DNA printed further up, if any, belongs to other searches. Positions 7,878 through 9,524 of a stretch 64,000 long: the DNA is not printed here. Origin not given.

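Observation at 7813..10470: Low-GC two-lipoprotein islet bracketed by a diverged 230-bp direct duplication of the 5' end of the CX4CX2C radical-SAM gene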

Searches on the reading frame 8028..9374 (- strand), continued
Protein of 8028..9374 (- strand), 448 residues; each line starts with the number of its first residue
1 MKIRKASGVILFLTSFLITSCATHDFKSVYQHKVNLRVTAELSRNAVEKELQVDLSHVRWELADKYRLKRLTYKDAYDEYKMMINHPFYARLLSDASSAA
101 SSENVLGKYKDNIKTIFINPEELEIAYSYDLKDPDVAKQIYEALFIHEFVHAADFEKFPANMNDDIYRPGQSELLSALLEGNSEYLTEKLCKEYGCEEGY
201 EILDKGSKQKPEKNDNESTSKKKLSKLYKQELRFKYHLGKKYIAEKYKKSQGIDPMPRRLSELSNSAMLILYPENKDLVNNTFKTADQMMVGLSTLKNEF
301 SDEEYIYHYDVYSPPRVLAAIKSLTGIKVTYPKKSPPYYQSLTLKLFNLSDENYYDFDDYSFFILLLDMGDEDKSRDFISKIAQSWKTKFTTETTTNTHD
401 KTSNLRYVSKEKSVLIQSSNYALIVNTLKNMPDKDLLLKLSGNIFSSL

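Call 59: predict_structure(alignment_id=A3)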
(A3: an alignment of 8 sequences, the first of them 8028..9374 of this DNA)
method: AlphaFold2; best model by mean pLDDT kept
length: 448 residues; sequences in the alignment: 8
mean_pLDDT: 51.1   pTM: 0.45
mean pLDDT of the five models: 51.1, 49.9, 47.8, 45.3, 43.6
residues with pLDDT >= 90: 27; 70-90: 101; 50-70: 44; < 50: 276
segments of 3 or more residues with pLDDT < 50: 1-4, 14-55, 57-275, 335-337
pLDDT, mean of each block of 10 residues (from residue 1): 50 43 29 38 42 39 28 30 33 33 31 26 28 35 38 35 37 33 31 32 30 34 35 40 36 30 36 47 60 79 70 65 83 54 79 71 86 88 91 75 85 91 86 81 82
secondary structure, 60 per line:
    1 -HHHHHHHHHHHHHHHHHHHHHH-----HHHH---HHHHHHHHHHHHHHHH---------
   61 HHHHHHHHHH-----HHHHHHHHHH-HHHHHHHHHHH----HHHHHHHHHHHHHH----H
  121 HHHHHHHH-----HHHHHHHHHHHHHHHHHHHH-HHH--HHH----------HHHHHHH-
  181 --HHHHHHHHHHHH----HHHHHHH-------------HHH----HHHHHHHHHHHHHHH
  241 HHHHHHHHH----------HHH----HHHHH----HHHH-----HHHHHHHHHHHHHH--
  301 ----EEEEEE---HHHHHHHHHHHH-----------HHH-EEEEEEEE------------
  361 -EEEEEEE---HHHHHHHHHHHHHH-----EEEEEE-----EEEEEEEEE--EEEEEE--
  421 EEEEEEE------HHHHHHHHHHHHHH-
elements in order: H2-23 H29-32 H36-51 H61-70 H76-85 H87-97 H102-115 H120-128 H134-153 H173-179 H183-194 H199-205 H226-249 H267-271 H276-279 H285-298 E305-310 H314-325 E341-348 E362-368 H372-385 E391-396 E402-410 E413-418 E421-427 H434-447
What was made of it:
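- On Zincin-like metallopeptidases (for the 448-aa protein): The AlphaFold model of this region is unreliable, with pLDDT below 50 (call 59).
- Tried and rejected: No fold search was run (call 59).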

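Call 64: search_solved_structures(query=A3, max_evalue=10, show_alignments=2)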
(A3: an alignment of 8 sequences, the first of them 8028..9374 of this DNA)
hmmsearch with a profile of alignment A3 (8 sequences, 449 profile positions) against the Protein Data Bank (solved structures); distinct sequences matched with E-value up to 10: 2.
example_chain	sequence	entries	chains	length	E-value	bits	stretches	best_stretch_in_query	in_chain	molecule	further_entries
7acw_A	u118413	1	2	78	0.34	12.9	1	214-279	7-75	S-layer protein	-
1fcd_C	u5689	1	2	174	1.2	11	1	151-201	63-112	FLAVOCYTOCHROME C SULFIDE DEHYDROGENASE (CYTOCHROME SUBUNIT)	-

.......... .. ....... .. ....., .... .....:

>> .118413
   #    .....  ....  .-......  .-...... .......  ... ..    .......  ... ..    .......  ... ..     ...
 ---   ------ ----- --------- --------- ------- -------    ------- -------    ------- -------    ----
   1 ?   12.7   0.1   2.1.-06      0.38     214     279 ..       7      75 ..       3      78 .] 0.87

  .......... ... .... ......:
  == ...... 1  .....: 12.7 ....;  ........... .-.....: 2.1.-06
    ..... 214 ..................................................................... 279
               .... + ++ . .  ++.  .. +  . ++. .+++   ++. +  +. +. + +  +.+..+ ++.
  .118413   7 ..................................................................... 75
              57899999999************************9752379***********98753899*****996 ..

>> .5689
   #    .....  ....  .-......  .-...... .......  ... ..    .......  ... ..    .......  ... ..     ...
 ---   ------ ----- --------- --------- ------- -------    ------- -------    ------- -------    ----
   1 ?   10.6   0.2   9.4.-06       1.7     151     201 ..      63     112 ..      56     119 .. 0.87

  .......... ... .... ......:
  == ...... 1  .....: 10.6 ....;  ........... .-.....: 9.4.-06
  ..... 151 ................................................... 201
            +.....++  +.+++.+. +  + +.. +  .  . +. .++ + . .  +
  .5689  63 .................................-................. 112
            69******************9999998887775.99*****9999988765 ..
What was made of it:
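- Tried and rejected: PDB profile search: only noise (call 64).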

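Call 65: search_protein_families(library=pfam, proteins=[window:8028-9374:-, P0008, P0007, P0003], max_evalue=10)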
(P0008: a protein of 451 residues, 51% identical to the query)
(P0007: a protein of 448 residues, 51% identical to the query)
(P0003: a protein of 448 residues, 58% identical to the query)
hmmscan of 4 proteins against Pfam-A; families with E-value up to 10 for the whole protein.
window:8028-9374:- (448 aa): 3 families
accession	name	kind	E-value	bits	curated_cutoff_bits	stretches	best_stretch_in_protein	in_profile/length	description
PF20596.3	pAdhesive_11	-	0.026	15.1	24.3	1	387-432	40-88/112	Putative adhesive domain (group 11)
PF12132.13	DUF3587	-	0.1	12.5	25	1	103-132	54-83/201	Protein of unknown function (DUF3587)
PF15084.11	DUF4550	-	0.25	12.2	27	0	28-71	50-93/95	Domain of unknown function (DUF4550)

P0008 (451 aa): 0 families

P0007 (448 aa): 2 families
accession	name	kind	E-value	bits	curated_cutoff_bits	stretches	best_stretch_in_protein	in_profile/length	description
PF20526.3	DUF6741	-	0.12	13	27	1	26-71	75-120/129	Domain of unknown function (DUF6741)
PF10118.14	Metal_hydrol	-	0.21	11.7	33.2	1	128-178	52-98/247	Predicted metal-dependent hydrolase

P0003 (448 aa): 0 families

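Call 69: search_protein_representatives(alignment_id=A3)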
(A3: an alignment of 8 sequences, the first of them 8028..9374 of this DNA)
Query: 8 sequences, 449 profile positions. Proteins with E-value up to 0.001 (for the whole library): 54; up to 1e-10: 18; up to 1e-30: 6. The best 54 are listed.
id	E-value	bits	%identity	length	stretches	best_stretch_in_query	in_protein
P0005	7.4e-233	789.7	-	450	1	1-449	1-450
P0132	1.3e-116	406.6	-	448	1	9-439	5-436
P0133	4.9e-85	302.5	-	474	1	5-448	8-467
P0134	4.0e-66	240.1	-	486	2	135-440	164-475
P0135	1.2e-41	159.5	-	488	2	135-432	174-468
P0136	9.3e-34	133.5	-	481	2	2-129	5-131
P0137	1.6e-20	89.8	-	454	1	11-318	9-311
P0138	5.8e-18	81.4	-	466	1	6-217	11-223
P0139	5.9e-17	78.1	-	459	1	7-304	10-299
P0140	4.7e-14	68.5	-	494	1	24-205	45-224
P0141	2.8e-13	65.9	-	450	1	138-275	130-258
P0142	3.7e-13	65.6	-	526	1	27-281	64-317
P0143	4.0e-12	62.2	-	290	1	32-236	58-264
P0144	5.0e-12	61.8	-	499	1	26-275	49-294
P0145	1.5e-11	60.2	-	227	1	249-431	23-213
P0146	1.8e-11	60.0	-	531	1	34-275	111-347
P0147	2.8e-11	59.3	-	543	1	30-280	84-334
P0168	1.5e-05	40.5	-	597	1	34-202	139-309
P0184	6.3e-04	35.1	-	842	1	99-242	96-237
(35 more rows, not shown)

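Call 70: search_protein_families(library=pfam, proteins=[P0133, P0134, P0137, P0140, P0142, P0144, P0146, P0147, P0168, P0184], max_evalue=0.01)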
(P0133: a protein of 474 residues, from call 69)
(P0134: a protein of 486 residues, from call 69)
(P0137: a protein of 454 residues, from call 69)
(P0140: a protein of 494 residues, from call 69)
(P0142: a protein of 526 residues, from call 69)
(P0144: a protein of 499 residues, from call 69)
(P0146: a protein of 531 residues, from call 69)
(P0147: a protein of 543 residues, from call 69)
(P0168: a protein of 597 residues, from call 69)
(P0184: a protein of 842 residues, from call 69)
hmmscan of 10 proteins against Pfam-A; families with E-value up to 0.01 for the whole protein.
P0133 (474 aa): 0 families

P0134 (486 aa): 1 family
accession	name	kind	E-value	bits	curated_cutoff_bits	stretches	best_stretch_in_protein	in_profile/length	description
PF15711.10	ILEI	-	5.8e-07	30.4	27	0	426-484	14-70/90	Interleukin-like EMT inducer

P0137 (454 aa): 1 family
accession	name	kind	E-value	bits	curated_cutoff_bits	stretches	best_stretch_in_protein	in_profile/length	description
PF20573.4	DUF6782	-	0.0097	15.6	27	0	130-215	82-163/241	Putative metallopeptidase family (DUF6782)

P0140 (494 aa): 1 family
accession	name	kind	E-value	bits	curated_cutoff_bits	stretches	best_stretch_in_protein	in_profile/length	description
PF15639.11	Tox-MPTase3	-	0.0072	16.9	25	0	112-177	54-116/131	Metallopeptidase toxin 3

P0142 (526 aa): 0 families

P0144 (499 aa): 0 families

P0146 (531 aa): 0 families

P0147 (543 aa): 0 families

P0168 (597 aa): 5 families
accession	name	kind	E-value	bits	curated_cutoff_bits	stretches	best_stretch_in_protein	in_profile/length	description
PF12796.13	Ank_2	-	1.9e-17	64.1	27.3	2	525-593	16-80/90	Ankyrin repeats (3 copies)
PF13637.12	Ank_4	-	3.2e-16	59.5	22.7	2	544-592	1-49/50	Ankyrin repeats (many copies)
PF00023.36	Ank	-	5.3e-16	58.3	21.1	1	539-571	1-33/33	Ankyrin repeat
PF13857.12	Ank_5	-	1.2e-09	38.8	27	1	470-510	14-54/56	Ankyrin repeats (many copies)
PF13606.12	Ank_3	-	3e-08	33.6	22.3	0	539-567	1-29/30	Ankyrin repeat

P0184 (842 aa): 10 families
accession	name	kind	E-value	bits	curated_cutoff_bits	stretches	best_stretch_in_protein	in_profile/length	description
PF13620.12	CarboxypepD_reg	-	1.4e-30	105.9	32.3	3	562-649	2-81/82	Carboxypeptidase regulatory-like domain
PF17789.7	MG4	-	1.4e-12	48.1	24.7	1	654-707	17-71/95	Macroglobulin domain MG4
PF02369.22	Big_1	-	3.2e-11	43.6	34.9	0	653-693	19-63/93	Bacterial Ig-like domain (group 1)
PF24107.1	DUF7382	-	2.8e-08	34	27.4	0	466-495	12-42/65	Domain of unknown function (DUF7382)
PF13715.12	CarbopepD_reg_2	-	5.8e-08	33.1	32.2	0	741-790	2-52/88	CarboxypepD_reg-like domain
PF20598.4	DUF6795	-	1.1e-06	29.3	27.4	1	564-611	3-45/103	Domain of unknown function (DUF6795)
PF10670.15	DUF4198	-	4.7e-06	27.3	34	0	559-610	146-194/209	Domain of unknown function (DUF4198)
PF13953.12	PapC_C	-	0.00022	21.4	27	0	657-701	2-44/66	PapC C-terminal domain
PF05688.17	BIg21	-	0.0011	19.9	27.4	0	474-503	5-34/109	Bacterial Immunoglobulin-like 21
PF10103.15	Zincin_2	-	0.0011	18.8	25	1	168-259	240-330/344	Zincin-like metallopeptidase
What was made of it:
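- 8028..9374 (-): 448-aa probable lipoprotein (signal peptide ...FLITSC). It carries an invariant HEXXH (aa 147-151, roughly 8922-8936) and an EGNxEY motif, so it is a putative zincin-like metallopeptidase of an unnamed family. Sub-threshold metallopeptidase hits in remote relatives (call 70).
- On Zincin-like metallopeptidases (for the 448-aa protein): Only sub-threshold hits to DUF6782, Tox-MPTase3 and Zincin_2 appear in remote relatives (call 70).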

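Call 75: search_dna_similar(query=window:8028-9374:-, collection=plasmids, mode=protein, max_evalue=0.001, max_rows=5)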
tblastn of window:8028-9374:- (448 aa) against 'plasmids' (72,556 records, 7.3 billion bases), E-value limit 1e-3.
No match.

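Call 76: search_dna_similar(query=window:8028-9374:-, collection=phages, mode=protein, max_evalue=0.001, max_rows=5)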
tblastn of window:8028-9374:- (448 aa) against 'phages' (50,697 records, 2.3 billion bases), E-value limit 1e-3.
No match.
